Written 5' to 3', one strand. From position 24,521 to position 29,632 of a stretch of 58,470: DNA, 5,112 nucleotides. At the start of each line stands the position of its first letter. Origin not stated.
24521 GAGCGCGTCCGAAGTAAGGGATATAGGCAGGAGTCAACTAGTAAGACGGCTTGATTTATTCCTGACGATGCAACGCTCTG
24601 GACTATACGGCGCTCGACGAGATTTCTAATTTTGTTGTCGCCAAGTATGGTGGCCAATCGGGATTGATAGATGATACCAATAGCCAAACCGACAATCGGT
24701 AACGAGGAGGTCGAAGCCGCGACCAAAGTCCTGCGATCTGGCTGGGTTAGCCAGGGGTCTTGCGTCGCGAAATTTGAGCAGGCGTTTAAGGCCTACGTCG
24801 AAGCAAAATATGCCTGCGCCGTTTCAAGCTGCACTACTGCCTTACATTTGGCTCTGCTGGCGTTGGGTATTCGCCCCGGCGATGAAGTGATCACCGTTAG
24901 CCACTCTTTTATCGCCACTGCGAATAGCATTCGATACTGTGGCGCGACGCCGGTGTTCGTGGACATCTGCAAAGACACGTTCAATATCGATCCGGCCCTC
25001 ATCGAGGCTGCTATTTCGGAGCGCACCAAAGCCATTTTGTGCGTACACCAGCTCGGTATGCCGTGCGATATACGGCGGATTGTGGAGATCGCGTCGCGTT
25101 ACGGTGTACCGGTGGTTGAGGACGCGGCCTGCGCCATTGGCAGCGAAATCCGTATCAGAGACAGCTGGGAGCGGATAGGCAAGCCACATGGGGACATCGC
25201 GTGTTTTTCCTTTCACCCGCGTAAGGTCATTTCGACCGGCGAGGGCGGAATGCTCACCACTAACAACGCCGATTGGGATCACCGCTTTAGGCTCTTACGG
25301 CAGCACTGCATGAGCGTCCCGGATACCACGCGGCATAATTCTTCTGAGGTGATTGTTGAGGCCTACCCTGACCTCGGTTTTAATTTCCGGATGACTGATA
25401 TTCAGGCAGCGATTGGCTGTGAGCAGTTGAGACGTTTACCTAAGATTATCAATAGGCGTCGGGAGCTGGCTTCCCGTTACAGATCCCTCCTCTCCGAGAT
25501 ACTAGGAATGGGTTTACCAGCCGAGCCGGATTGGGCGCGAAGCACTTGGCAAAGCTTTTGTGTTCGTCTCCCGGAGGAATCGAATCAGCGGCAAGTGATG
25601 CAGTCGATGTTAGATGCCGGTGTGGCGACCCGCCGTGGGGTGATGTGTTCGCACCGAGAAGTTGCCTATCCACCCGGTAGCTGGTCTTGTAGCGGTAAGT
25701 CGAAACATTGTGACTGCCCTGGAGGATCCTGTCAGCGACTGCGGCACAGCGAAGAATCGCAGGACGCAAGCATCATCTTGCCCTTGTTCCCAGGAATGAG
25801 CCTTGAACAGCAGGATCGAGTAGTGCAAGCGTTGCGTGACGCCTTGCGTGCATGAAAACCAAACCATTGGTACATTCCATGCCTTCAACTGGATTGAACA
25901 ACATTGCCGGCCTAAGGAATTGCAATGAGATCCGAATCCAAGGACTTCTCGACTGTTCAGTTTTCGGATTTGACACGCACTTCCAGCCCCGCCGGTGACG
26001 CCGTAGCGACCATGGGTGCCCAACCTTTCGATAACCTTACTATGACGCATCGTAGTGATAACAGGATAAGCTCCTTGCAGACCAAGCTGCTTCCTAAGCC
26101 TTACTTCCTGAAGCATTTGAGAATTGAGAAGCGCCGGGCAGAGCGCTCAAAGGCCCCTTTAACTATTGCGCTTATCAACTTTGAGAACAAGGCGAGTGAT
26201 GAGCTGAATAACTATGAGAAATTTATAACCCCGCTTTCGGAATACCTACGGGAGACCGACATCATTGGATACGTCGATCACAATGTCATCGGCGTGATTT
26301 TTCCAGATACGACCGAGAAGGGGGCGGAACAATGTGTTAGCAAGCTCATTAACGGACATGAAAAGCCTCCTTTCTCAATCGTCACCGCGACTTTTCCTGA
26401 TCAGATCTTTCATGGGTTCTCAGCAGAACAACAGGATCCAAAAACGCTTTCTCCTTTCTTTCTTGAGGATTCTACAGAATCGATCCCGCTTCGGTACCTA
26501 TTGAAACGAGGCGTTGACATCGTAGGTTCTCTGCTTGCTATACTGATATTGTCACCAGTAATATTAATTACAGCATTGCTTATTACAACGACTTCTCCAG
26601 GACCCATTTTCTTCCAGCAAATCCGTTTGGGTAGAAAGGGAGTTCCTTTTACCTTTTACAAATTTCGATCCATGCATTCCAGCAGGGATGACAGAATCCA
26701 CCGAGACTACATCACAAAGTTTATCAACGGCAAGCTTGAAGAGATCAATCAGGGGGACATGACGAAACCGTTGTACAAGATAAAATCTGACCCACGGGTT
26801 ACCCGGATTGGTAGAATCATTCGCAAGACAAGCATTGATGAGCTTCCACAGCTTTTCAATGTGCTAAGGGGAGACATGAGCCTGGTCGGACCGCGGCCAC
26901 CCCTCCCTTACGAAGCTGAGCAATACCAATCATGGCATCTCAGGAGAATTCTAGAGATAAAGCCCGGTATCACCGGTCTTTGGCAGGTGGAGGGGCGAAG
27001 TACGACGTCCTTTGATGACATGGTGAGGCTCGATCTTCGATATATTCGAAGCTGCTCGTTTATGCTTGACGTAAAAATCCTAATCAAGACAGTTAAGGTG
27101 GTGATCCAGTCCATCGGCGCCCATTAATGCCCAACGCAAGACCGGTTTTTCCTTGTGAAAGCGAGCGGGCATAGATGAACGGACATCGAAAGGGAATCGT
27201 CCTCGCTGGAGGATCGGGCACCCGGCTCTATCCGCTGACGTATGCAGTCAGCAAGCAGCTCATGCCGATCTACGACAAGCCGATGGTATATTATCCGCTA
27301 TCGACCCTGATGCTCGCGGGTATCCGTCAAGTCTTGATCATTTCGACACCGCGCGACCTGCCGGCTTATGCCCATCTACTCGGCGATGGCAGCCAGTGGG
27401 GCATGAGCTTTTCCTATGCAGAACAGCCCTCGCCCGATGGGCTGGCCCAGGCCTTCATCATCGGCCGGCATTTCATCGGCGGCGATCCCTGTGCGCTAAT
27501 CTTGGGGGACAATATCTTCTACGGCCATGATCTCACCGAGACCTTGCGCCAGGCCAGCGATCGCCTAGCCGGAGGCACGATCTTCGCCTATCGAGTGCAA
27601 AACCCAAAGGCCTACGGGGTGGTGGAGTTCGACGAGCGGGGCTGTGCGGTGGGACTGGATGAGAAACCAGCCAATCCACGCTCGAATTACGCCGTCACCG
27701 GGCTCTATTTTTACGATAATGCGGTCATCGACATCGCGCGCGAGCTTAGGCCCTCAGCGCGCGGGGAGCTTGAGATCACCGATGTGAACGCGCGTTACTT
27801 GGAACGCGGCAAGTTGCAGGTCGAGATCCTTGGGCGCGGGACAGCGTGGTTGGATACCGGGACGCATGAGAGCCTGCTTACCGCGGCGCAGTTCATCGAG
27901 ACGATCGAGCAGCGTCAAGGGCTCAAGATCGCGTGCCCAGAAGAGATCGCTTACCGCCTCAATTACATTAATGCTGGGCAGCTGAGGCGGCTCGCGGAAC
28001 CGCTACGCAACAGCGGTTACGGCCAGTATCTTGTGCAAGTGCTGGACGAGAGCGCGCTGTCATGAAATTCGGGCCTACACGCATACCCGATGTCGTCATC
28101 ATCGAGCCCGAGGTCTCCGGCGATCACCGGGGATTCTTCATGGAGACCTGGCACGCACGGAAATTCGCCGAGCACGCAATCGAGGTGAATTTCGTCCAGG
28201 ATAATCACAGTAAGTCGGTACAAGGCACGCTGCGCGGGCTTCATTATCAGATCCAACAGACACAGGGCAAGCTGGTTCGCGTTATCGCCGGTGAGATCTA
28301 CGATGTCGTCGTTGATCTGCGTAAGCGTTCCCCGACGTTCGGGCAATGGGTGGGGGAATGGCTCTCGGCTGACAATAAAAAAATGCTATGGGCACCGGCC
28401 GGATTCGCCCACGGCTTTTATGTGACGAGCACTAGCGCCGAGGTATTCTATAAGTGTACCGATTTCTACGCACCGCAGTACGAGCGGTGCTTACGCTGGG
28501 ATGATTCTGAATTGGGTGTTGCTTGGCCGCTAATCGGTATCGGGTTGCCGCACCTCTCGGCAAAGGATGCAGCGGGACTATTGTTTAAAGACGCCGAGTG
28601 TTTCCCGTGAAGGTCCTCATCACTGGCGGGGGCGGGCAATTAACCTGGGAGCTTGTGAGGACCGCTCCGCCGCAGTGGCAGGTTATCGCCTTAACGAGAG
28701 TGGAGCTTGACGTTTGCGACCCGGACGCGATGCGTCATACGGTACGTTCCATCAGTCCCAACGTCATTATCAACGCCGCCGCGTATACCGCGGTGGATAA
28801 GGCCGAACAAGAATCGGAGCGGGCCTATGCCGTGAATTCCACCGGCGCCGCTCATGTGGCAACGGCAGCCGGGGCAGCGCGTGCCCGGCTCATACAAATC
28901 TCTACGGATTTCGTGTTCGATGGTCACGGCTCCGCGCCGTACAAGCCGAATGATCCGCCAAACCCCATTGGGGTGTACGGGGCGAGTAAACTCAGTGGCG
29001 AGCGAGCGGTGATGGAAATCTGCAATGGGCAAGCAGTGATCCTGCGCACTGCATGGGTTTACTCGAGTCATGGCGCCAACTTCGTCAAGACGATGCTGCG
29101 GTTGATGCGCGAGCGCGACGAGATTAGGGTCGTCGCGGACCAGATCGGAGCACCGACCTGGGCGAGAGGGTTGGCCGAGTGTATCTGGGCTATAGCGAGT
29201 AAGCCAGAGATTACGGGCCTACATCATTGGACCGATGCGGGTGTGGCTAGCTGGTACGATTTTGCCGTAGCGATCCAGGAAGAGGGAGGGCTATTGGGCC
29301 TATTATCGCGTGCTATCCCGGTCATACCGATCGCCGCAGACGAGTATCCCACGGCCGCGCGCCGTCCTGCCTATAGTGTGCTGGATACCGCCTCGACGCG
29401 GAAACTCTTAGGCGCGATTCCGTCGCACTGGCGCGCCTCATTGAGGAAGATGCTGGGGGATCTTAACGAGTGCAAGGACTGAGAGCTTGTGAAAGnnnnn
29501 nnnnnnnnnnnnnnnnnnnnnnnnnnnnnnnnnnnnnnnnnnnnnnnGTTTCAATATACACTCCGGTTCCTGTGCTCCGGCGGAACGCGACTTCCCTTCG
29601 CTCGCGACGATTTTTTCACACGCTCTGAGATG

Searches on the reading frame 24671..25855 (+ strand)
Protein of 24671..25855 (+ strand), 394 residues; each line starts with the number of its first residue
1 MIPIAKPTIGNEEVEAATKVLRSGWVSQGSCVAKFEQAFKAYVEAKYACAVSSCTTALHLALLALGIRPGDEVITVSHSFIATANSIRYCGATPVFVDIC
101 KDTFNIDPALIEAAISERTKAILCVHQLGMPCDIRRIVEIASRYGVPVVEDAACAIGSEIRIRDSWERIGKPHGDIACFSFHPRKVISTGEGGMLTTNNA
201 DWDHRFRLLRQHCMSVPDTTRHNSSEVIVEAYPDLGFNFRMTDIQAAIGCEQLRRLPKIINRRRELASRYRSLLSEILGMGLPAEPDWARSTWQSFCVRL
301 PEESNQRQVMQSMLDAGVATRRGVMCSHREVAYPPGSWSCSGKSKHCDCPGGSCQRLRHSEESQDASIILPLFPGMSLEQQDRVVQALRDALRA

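Call 12: search_protein_families(library=pfam, proteins=[window:24671-25855:+], max_evalue=0.0001)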
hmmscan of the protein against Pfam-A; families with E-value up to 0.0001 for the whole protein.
window:24671-25855:+ (394 aa): 5 families
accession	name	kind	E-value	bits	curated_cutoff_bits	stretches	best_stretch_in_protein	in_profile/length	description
PF01041.23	DegT_DnrJ_EryC1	-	5.1e-109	365.2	19.8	1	8-389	2-360/360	DegT/DnrJ/EryC1/StrS aminotransferase family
PF00155.27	Aminotran_1_2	-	2.8e-07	30.5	19.7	1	33-151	45-185/361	Aminotransferase class I and II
PF00266.25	Aminotran_5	-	1.2e-06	28.2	21.5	1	51-158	67-182/371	Aminotransferase class-V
PF01212.27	Beta_elim_lyase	-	2e-06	27.8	27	1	32-210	34-215/288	Beta-eliminating lyase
PF01053.26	Cys_Met_Meta_PP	-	5.9e-06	25.5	27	1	33-154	55-176/381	Cys/Met metabolism PLP-dependent enzyme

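Call 74: search_protein_families(library=ncbifam, proteins=[window:24671-25855:+], max_evalue=0.00001)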
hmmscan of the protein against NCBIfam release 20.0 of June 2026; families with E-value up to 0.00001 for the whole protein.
window:24671-25855:+ (394 aa): 19 families
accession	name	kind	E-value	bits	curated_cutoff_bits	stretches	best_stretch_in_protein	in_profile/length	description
TIGR03588.1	PseC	equivalog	1.2e-94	317.3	423.5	1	1-391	1-379/380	UDP-4-amino-4,6-dideoxy-N-acetyl-beta-L-altrosamine transaminase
NF008658.2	PRK11658.1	equivalog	5.3e-81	272.2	631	1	2-391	5-376/379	UDP-4-amino-4-deoxy-L-arabinose aminotransferase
TIGR04181.1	NHT_00031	hypoth_equivalog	1.3e-77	261.1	420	1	2-333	1-335/359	LegC family aminotransferase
NF008687.0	PRK11706.1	equivalog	5.2e-62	209.7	375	1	1-390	1-372/375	dTDP-4-amino-4,6-dideoxygalactose transaminase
NF011936.0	PRK15407.1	equivalog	2.6e-55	187.9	423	2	2-207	37-245/440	lipopolysaccharide biosynthesis protein RfbH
TIGR02379.1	ECA_wecE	subfamily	2.8e-54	184.3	434.85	1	1-392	1-375/376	dTDP-4-amino-4,6-dideoxy-D-glucose transaminase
TIGR04427.1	PLP_DesI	equivalog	6.8e-40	137.4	650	1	18-302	39-305/390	dTDP-4-dehydro-6-deoxyglucose aminotransferase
NF005816.0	PRK07682.1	equivalog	1.4e-09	37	620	1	53-125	98-170/390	aminotransferase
NF006488.0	PRK08912.1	equivalog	3e-09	36.3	498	1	51-124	93-165/387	aminotransferase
NF006569.0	PRK09082.1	subfamily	1e-08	34.7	420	1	32-123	77-168/386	methionine aminotransferase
NF004975.0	PRK06348.1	equivalog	2.8e-08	33.2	549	1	35-123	79-167/384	pyridoxal phosphate-dependent aminotransferase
NF009079.0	PRK12414.1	subfamily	3.2e-08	33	481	1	42-123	87-167/384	methionine aminotransferase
NF005817.0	PRK07683.1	equivalog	4.9e-08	32.1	575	1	52-124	96-167/387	aminotransferase A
NF004770.0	PRK06108.1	subfamily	3.8e-07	29.3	422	1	35-123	86-175/396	pyridoxal phosphate-dependent aminotransferase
NF005305.0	PRK06836.1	equivalog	6.7e-07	28.9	376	1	35-123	88-175/396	pyridoxal phosphate-dependent aminotransferase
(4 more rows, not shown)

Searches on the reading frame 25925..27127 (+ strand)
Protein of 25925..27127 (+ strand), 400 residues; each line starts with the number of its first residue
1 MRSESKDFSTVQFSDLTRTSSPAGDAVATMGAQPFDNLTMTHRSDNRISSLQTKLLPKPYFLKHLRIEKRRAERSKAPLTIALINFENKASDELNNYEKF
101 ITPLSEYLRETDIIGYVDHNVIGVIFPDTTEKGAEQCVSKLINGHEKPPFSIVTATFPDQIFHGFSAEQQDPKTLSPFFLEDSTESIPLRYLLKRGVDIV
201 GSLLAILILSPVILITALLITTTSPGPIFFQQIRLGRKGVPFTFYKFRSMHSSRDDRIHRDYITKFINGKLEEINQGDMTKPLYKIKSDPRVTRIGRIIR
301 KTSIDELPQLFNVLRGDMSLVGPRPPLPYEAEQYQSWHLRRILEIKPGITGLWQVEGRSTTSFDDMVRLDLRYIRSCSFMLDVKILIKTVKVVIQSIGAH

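Call 12: search_protein_families(library=pfam, proteins=[window:25925-27127:+], max_evalue=0.0001)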
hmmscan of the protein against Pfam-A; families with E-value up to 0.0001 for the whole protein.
window:25925-27127:+ (400 aa): 1 family
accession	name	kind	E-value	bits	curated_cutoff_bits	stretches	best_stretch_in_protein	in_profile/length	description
PF02397.22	Bac_transf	-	2.7e-67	226.2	27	1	194-394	1-178/179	Bacterial sugar transferase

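Call 74: search_protein_families(library=ncbifam, proteins=[window:25925-27127:+], max_evalue=0.00001)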
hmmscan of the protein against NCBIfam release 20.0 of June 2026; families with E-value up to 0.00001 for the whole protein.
window:25925-27127:+ (400 aa): 10 families
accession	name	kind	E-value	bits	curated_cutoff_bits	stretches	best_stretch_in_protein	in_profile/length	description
TIGR03025.1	EPS_sugtrans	subfamily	1.1e-85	288.6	295.55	1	185-399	249-444/445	exopolysaccharide biosynthesis polyprenyl glycosylphosphotransferase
TIGR03022.1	WbaP_sugtrans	subfamily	1.5e-70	238.8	403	1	189-399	254-455/456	undecaprenyl-phosphate galactose phosphotransferase WbaP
TIGR03023.1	WcaJ_sugtrans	equivalog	6.8e-68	230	410.75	1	189-396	258-449/453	undecaprenyl-phosphate glucose phosphotransferase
NF041877.1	EPS_EpsZ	equivalog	4.9e-65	219.9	800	1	186-399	258-458/459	exopolysaccharide biosynthesis polyisoprenyl-phosphate hexose-1-phosphate transferase EpsZ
NF052601.1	undeca_RfbP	equivalog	3.4e-60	203.3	330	1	191-395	42-237/244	undecaprenyl-phosphate galactose phosphotransferase family protein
TIGR03013.1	EpsB_2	subfamily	4.8e-49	167.6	393.35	2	282-399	320-442/443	TIGR03013 family XrtA/PEP-CTERM system glycosyltransferase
NF011751.0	PRK15204.1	equivalog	2.9e-46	158.1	907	1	192-399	278-475/476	undecaprenyl-phosphate galactose phosphotransferase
NF007518.0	PRK10124.1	equivalog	1e-41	143.2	684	2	286-390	343-454/464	undecaprenyl-phosphate glucose phosphotransferase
NF050817.1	PolSacchBiosHfsE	equivalog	2.9e-36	125.2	750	2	288-392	344-458/467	polysaccharide biosynthesis protein HfsE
NF045514.1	glycotran_HepC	equivalog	1.3e-26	93.2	140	1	188-325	111-211/220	heterocyst development glycosyltransferase HepC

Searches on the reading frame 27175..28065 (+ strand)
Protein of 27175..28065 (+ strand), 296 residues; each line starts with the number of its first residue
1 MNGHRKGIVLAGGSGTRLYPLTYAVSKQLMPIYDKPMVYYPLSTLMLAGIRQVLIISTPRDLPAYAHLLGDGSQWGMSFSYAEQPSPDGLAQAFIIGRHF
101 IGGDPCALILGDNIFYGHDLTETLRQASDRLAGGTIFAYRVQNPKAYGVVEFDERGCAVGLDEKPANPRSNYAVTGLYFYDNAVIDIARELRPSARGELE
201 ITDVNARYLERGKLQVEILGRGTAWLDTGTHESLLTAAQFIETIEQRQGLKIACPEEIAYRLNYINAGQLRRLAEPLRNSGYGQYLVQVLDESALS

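Call 12: search_protein_families(library=pfam, proteins=[window:27175-28065:+], max_evalue=0.0001)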
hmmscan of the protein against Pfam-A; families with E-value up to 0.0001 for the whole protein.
window:27175-28065:+ (296 aa): 2 families
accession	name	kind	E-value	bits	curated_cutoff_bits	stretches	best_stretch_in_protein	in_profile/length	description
PF00483.29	NTP_transferase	-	1.8e-75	254.2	21.2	1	6-242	1-243/245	Nucleotidyl transferase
PF12804.13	NTP_transf_3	-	1.7e-09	38.5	27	1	7-135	1-118/160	MobA-like NTP transferase domain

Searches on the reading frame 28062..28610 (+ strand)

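Call 12: search_protein_families(library=pfam, proteins=[window:28062-28610:+], max_evalue=0.0001)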
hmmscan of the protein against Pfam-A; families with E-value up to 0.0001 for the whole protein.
window:28062-28610:+ (182 aa): 1 family
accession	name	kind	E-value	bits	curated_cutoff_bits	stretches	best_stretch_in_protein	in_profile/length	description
PF00908.23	dTDP_sugar_isom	-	2.1e-70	236.2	27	1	6-176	2-167/168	dTDP-4-dehydrorhamnose 3,5-epimerase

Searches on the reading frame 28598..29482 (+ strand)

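Call 12: search_protein_families(library=pfam, proteins=[window:28598-29482:+], max_evalue=0.0001)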
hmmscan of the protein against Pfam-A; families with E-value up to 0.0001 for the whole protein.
window:28598-29482:+ (294 aa): 4 families
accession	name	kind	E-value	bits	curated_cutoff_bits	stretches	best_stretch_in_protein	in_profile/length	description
PF04321.23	RmlD_sub_bind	-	2e-98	329.4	27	1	5-289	2-285/287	RmlD substrate binding domain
PF01370.27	Epimerase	-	2.3e-20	73.5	20.9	1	6-201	1-226/240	NAD dependent epimerase/dehydratase family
PF16363.11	GDP_Man_Dehyd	-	3.1e-14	53.6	27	1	32-152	54-178/332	GDP-mannose 4,6 dehydratase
PF02719.21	Polysacc_synt_2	-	2.9e-08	33.7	20.2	1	35-141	59-152/293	Polysaccharide biosynthesis protein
